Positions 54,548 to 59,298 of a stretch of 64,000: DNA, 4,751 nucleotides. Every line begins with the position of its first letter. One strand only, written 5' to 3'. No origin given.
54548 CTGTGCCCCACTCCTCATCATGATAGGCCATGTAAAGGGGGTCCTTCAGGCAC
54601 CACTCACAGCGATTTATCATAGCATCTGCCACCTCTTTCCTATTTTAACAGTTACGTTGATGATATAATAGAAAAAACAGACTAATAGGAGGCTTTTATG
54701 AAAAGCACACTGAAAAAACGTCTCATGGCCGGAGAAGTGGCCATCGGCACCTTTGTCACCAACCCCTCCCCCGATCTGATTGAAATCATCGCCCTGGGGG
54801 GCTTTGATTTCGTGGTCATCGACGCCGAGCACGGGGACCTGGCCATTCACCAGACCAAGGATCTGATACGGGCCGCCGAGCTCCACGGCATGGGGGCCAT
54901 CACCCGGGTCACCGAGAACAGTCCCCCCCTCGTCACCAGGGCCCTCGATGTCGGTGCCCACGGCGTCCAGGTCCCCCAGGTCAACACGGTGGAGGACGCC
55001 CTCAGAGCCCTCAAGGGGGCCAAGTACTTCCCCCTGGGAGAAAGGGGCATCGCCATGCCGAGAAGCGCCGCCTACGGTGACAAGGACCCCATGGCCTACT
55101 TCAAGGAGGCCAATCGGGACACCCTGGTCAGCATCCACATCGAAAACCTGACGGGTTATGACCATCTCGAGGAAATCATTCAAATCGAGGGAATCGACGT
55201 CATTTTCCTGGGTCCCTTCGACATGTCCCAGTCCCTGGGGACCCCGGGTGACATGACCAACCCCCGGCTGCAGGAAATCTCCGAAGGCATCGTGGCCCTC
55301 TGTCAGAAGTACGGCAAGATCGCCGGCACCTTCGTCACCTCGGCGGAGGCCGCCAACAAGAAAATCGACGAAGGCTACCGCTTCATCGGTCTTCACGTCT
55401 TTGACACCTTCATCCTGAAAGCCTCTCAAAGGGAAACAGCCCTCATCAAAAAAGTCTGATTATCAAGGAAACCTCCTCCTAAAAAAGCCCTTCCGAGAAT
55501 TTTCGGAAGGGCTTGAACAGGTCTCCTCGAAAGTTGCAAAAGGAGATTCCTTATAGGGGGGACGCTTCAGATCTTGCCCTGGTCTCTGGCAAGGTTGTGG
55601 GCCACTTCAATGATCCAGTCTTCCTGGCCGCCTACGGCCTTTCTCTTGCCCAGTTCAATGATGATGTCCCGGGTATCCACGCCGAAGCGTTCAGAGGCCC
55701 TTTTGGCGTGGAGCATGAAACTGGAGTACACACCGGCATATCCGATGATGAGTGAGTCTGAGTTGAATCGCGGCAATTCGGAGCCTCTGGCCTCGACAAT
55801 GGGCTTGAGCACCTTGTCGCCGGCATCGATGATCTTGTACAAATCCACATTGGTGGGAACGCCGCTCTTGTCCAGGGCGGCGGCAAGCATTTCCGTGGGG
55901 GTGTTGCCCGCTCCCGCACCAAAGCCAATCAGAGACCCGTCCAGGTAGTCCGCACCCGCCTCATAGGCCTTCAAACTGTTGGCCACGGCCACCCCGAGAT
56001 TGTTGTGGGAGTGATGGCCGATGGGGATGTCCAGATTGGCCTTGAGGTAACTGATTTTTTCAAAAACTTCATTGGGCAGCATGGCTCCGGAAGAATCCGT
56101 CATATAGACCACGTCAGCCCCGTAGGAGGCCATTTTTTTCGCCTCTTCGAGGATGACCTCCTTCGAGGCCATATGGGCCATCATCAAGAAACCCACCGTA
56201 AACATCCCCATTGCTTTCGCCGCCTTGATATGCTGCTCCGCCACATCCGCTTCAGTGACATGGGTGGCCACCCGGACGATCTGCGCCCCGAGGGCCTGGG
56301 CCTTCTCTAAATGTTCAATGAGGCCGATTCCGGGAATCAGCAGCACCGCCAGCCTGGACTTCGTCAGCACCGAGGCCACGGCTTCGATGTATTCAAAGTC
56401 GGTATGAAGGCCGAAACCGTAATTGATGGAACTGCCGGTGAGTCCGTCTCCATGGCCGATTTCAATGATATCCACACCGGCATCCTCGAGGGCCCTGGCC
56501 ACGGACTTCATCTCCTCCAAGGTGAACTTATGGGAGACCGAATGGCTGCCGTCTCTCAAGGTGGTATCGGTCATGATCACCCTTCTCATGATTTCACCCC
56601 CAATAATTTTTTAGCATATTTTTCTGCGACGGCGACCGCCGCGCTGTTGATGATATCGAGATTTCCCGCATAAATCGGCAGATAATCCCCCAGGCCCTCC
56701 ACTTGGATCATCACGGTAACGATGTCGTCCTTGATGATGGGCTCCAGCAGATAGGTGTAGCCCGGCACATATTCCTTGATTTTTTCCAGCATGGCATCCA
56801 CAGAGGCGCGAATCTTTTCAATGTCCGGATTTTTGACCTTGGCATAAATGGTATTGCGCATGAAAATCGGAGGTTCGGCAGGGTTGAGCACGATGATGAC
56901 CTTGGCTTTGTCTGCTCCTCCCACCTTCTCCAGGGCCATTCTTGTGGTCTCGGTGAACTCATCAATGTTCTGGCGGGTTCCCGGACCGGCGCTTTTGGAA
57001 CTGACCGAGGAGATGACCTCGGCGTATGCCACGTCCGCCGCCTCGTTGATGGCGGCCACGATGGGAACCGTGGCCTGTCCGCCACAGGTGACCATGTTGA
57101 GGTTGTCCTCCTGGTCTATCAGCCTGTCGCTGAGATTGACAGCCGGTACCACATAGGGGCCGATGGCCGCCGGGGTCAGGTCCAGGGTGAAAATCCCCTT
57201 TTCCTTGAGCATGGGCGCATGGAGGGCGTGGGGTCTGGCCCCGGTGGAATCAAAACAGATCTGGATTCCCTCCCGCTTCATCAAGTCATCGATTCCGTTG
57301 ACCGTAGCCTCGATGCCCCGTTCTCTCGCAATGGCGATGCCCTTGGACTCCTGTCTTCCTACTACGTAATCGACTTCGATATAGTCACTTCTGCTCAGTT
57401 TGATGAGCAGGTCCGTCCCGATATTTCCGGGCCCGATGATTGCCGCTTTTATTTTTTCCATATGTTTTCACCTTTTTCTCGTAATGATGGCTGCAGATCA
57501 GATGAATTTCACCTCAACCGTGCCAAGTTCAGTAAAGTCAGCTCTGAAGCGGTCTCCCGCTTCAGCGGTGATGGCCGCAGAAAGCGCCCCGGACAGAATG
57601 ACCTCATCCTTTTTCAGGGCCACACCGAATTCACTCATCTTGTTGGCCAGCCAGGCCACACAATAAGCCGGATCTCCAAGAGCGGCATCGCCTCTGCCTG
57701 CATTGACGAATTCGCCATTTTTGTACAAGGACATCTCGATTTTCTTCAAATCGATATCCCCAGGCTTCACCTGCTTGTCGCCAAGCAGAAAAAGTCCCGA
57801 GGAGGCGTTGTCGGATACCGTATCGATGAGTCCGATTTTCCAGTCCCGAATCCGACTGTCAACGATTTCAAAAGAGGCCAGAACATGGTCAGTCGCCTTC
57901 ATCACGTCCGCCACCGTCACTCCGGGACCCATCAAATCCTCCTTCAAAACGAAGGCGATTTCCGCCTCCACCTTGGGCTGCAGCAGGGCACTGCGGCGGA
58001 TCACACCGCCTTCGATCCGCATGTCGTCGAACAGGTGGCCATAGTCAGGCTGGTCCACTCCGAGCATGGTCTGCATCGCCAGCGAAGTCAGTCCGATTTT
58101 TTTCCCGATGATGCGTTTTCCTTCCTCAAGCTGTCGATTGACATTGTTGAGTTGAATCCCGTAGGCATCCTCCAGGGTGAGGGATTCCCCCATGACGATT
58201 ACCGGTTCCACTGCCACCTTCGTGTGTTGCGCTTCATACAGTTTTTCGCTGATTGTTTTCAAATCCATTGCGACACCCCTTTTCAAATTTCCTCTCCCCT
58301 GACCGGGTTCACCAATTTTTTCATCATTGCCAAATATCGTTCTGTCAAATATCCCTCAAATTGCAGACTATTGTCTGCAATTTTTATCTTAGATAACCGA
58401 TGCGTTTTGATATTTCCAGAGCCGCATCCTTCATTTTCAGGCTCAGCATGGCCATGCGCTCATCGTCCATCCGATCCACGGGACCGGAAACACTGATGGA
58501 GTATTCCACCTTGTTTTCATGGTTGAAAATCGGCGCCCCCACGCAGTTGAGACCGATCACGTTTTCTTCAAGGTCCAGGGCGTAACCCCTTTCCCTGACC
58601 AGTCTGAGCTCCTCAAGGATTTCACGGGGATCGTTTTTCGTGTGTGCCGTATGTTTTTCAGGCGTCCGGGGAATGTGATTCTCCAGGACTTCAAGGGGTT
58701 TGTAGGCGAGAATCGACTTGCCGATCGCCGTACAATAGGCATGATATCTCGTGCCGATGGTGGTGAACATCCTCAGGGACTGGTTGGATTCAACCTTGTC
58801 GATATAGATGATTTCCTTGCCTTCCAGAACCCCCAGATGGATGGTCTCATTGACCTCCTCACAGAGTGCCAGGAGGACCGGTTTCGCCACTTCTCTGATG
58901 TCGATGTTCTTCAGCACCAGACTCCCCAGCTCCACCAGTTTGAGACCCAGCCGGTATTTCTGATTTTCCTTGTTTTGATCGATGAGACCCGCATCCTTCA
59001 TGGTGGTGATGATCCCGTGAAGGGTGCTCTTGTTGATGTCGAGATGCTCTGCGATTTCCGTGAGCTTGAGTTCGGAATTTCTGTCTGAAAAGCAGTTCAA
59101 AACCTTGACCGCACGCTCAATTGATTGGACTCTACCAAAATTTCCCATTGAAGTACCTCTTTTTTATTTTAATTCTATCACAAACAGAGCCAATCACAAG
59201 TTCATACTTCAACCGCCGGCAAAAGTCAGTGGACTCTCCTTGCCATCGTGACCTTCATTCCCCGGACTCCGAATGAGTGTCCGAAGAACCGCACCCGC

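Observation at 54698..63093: Meta-cleavage 'lower pathway' with a TRAP importer but no ring-cleaving dioxygenase, in an anaerobe-type genome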

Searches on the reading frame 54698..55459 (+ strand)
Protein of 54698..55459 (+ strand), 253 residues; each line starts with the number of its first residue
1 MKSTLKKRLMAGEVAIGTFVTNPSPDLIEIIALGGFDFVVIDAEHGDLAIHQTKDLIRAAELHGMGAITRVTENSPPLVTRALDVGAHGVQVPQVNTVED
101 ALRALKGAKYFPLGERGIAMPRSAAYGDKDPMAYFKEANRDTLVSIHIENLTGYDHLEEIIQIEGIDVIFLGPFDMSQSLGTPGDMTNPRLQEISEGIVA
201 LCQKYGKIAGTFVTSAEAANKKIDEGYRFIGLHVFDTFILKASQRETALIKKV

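Call 3: search_protein_families(library=ncbifam, proteins=[window:54698-55459:+])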
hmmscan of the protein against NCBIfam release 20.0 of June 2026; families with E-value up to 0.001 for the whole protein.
window:54698-55459:+ (253 aa): 4 families
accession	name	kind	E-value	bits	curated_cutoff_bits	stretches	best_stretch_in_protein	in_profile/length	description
TIGR02311.1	HpaI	equivalog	5.3e-42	144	368.8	1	5-245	3-242/249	4-hydroxy-2-oxoheptanedioate aldolase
NF007521.0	PRK10128.1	equivalog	3.7e-38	131.6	441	1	4-248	8-252/267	2-keto-3-deoxy-L-rhamnonate aldolase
NF007849.0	PRK10558.1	equivalog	3.6e-37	128.1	393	1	4-242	9-245/256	2-dehydro-3-deoxyglucarate aldolase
TIGR03239.1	GarL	equivalog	2.3e-36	125.6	406.75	1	5-241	3-237/249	2-dehydro-3-deoxyglucarate aldolase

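Call 4: search_protein_families(library=pfam, proteins=[window:54698-55459:+])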
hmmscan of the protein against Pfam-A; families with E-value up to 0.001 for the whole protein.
window:54698-55459:+ (253 aa): 1 family
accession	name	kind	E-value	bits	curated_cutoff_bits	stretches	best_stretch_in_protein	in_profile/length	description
PF03328.21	HpcH_HpaI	-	1.3e-29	103.5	25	1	16-232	2-211/221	HpcH/HpaI aldolase/citrate lyase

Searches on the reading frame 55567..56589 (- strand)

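Call 3: search_protein_families(library=ncbifam, proteins=[window:55567-56589:-])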
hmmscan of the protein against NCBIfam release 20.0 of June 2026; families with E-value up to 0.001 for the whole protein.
window:55567-56589:- (340 aa): 29 families (the best 25 are shown)
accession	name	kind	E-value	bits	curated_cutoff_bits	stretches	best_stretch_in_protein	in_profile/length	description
NF006049.0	PRK08195.1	subfamily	2.7e-142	473.8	229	1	2-337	6-339/344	4-hyroxy-2-oxovalerate/4-hydroxy-2-oxopentanoic acid aldolase,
TIGR03217.1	4OH_2_O_val_ald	equivalog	3.7e-142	473.4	286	1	3-336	2-333/334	4-hydroxy-2-oxovalerate aldolase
TIGR02660.1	nifV_homocitr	equivalog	1.2e-30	107.1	462.9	1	4-259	2-258/365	homocitrate synthase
NF002085.0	PRK00915.1-2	subfamily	4e-28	98.4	517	2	119-256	129-267/504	2-isopropylmalate synthase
NF008985.0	PRK12331.1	equivalog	8.1e-26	90.8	718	1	1-258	1-268/465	oxaloacetate decarboxylase subunit alpha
NF002086.0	PRK00915.1-3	equivalog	2.5e-25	89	532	1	2-240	5-251/516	2-isopropylmalate synthase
NF006761.0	PRK09282.1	domain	1.6e-24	86.3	402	1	1-259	1-269/591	pyruvate carboxylase subunit B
TIGR02146.1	LysS_fung_arch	equivalog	3.4e-24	85.8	413.55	1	7-251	2-247/344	homocitrate synthase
TIGR02090.1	LEU1_arch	subfamily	4.7e-24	85.2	484.75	2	116-255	113-253/363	isopropylmalate/citramalate/homocitrate synthases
TIGR00973.1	leuA_bact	equivalog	7.5e-24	84.1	598.7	2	141-246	143-256/494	2-isopropylmalate synthase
NF002088.0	PRK00915.1-5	equivalog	1.7e-21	76.3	697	2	141-240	145-248/514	2-isopropylmalate synthase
TIGR01108.1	oadA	equivalog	2.6e-21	75.7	756.5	1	93-258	96-263/582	sodium-extruding oxaloacetate decarboxylase subunit alpha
NF010644.0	PRK14041.1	equivalog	5.4e-21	74.7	734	1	4-260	3-269/467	pyruvate carboxylase subunit B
NF010643.0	PRK14040.1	subfamily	7.8e-21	74.2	892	1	3-253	6-266/595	oxaloacetate decarboxylase subunit alpha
NF002087.0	PRK00915.1-4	equivalog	9.9e-21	73.8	729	1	3-256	6-271/516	2-isopropylmalate synthase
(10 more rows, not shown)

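Call 4: search_protein_families(library=pfam, proteins=[window:55567-56589:-])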
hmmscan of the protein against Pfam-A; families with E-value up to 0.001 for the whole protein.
window:55567-56589:- (340 aa): 3 families
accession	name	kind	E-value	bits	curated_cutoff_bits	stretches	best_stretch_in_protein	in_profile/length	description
PF00682.25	HMGL-like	-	1.2e-56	192.5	29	1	4-259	2-259/260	HMGL-like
PF07836.16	DmpG_comm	-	2.3e-30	104.4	27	1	274-334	2-62/63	DmpG-like communication domain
PF00478.31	IMPDH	-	0.00011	21.8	25.6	0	30-112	158-240/345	IMP dehydrogenase / GMP reductase domain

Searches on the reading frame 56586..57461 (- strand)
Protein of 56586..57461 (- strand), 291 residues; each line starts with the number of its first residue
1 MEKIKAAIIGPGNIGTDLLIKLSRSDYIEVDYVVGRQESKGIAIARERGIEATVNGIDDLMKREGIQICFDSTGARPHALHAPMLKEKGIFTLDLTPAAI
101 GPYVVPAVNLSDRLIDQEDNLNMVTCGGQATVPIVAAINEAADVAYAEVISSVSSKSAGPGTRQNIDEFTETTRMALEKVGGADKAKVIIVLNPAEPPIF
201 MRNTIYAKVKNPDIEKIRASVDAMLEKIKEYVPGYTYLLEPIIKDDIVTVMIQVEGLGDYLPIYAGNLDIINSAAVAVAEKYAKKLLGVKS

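Call 3: search_protein_families(library=ncbifam, proteins=[window:56586-57461:-])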
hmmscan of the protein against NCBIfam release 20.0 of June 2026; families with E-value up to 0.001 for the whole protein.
window:56586-57461:- (291 aa): 3 families
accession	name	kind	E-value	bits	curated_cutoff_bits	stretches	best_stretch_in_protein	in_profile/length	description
TIGR03215.1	ac_ald_DH_ac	equivalog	5.4e-123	409.9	282.25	1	3-287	1-284/285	acetaldehyde dehydrogenase (acetylating)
NF006157.0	PRK08300.1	subfamily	2e-119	398.4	166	1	1-287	3-296/303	acetaldehyde dehydrogenase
NF011456.0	PRK14874.1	equivalog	0.00014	21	223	1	2-182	3-182/346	aspartate-semialdehyde dehydrogenase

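Call 4: search_protein_families(library=pfam, proteins=[window:56586-57461:-])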
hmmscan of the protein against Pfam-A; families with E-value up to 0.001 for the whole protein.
window:56586-57461:- (291 aa): 2 families
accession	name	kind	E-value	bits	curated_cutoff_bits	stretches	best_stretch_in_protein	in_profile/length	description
PF09290.16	AcetDehyd-dimer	-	1.2e-56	191.1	26.6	1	126-262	1-138/138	Prokaryotic acetaldehyde dehydrogenase, dimerisation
PF01118.30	Semialdhyde_dh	-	4.1e-08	34.1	26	1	5-110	1-115/121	Semialdehyde dehydrogenase, NAD binding domain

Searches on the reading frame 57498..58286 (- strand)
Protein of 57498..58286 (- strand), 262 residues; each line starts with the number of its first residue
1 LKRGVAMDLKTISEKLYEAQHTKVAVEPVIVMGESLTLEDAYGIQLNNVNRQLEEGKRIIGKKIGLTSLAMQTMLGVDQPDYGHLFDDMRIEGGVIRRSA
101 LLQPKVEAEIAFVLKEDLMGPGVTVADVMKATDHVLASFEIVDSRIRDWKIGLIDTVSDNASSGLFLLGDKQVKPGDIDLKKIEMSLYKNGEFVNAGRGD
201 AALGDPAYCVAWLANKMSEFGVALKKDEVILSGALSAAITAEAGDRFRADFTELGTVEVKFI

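Call 3: search_protein_families(library=ncbifam, proteins=[window:57498-58286:-])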
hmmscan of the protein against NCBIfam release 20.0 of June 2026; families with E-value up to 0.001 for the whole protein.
window:57498-58286:- (262 aa): 4 families
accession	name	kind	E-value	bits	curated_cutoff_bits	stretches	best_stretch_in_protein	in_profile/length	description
TIGR03220.1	catechol_dmpE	equivalog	5e-94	314.4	408.8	1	10-261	3-255/255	2-oxopent-4-enoate hydratase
TIGR02312.1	HpaH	equivalog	2e-72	244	351.5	1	9-261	7-266/267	2-oxo-hept-4-ene-1,7-dioate hydratase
NF008461.0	PRK11342.1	equivalog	7.7e-72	241.8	350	1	9-261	6-259/269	2-keto-4-pentenoate hydratase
TIGR03218.1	catechol_dmpH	equivalog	1.3e-65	221.4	350.55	1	9-261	10-263/263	2-oxo-3-hexenedioate decarboxylase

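Call 4: search_protein_families(library=pfam, proteins=[window:57498-58286:-])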
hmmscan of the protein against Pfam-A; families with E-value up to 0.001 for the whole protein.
window:57498-58286:- (262 aa): 1 family
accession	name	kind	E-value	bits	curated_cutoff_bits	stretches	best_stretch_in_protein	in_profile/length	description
PF01557.24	FAA_hydrolase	-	2.1e-11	44.3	23.9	1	97-260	51-212/214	Fumarylacetoacetate (FAA) hydrolase C-terminal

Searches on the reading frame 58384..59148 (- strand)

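Call 3: search_protein_families(library=ncbifam, proteins=[window:58384-59148:-])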
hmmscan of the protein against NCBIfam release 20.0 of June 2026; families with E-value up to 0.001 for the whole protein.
window:58384-59148:- (254 aa): 11 families
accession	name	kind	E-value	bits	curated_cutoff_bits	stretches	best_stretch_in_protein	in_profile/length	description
NF045644.1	TransRegBhcR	equivalog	7.3e-59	199.2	350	1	5-251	20-266/267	HTH-type transcriptional regulator BhcR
NF011671.1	PRK15090.1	equivalog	3.7e-55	186.9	275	1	7-252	10-255/256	DNA-binding transcriptional regulator KdgR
TIGR02431.1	pcaR_pcaU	subfamily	5.3e-44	150.4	284.75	1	7-235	5-232/248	beta-ketoadipate pathway transcriptional regulators, PcaR/PcaU/PobR family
NF008601.2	PRK11569.1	equivalog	1e-41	142.9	380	1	5-251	24-273/276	glyoxylate bypass operon transcriptional repressor IclR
NF007548.0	PRK10163.1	equivalog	2.7e-30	105.4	406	1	7-251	21-266/271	HTH-type transcriptional repressor AllR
NF007341.0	PRK09834.1-3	equivalog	4.2e-09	35.9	269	1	3-191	3-197/274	DNA-binding transcriptional regulator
NF007342.0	PRK09834.1-4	equivalog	5.5e-08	32.1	251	1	3-208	7-214/263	DNA-binding transcriptional regulator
NF007339.0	PRK09834.1-1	equivalog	1.7e-07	30.8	299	1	7-191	20-206/271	DNA-binding transcriptional regulator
NF053606.1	Sta1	subfamily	0.00015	21.8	80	1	12-64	21-72/100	Sta1 family transcriptional regulator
NF033789.1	repress_SdpR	subfamily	0.00016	21.5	100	1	23-65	18-62/79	autorepressor SdpR family transcription factor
NF040939.2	trans_reg_lrs14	equivalog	0.0003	20.8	90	1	13-64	23-74/103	Lrs14 family HTH-type transcriptional regulator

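Call 4: search_protein_families(library=pfam, proteins=[window:58384-59148:-])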
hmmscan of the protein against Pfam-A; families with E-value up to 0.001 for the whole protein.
window:58384-59148:- (254 aa): 8 families
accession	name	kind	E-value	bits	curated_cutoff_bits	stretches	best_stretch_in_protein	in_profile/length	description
PF01614.24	IclR_C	-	4.3e-54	183.1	24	1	78-248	3-174/174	Bacterial transcriptional regulator IclR C-terminal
PF09339.16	HTH_IclR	-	1.9e-13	50.4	22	1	9-59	1-51/52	IclR helix-turn-helix domain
PF12802.13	MarR_2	-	9.7e-05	22.9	27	1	25-58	18-52/61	MarR family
PF01022.26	HTH_5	-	0.00018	21.7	22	1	14-57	5-46/47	Bacterial regulatory protein, arsR family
PF01047.28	MarR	-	0.00023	21.4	24.6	1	16-58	8-49/59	MarR family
PF25213.1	HVO_A0261_N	-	0.0005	20.3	35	0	11-80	11-72/86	HVO_A0261 N-terminal domain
PF13412.12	HTH_24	-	0.00057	19.9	21.9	0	15-56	7-47/48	Winged helix-turn-helix DNA-binding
PF02082.26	Rrf2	-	0.00098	19.7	30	0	10-57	5-54/132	Iron-dependent Transcriptional regulator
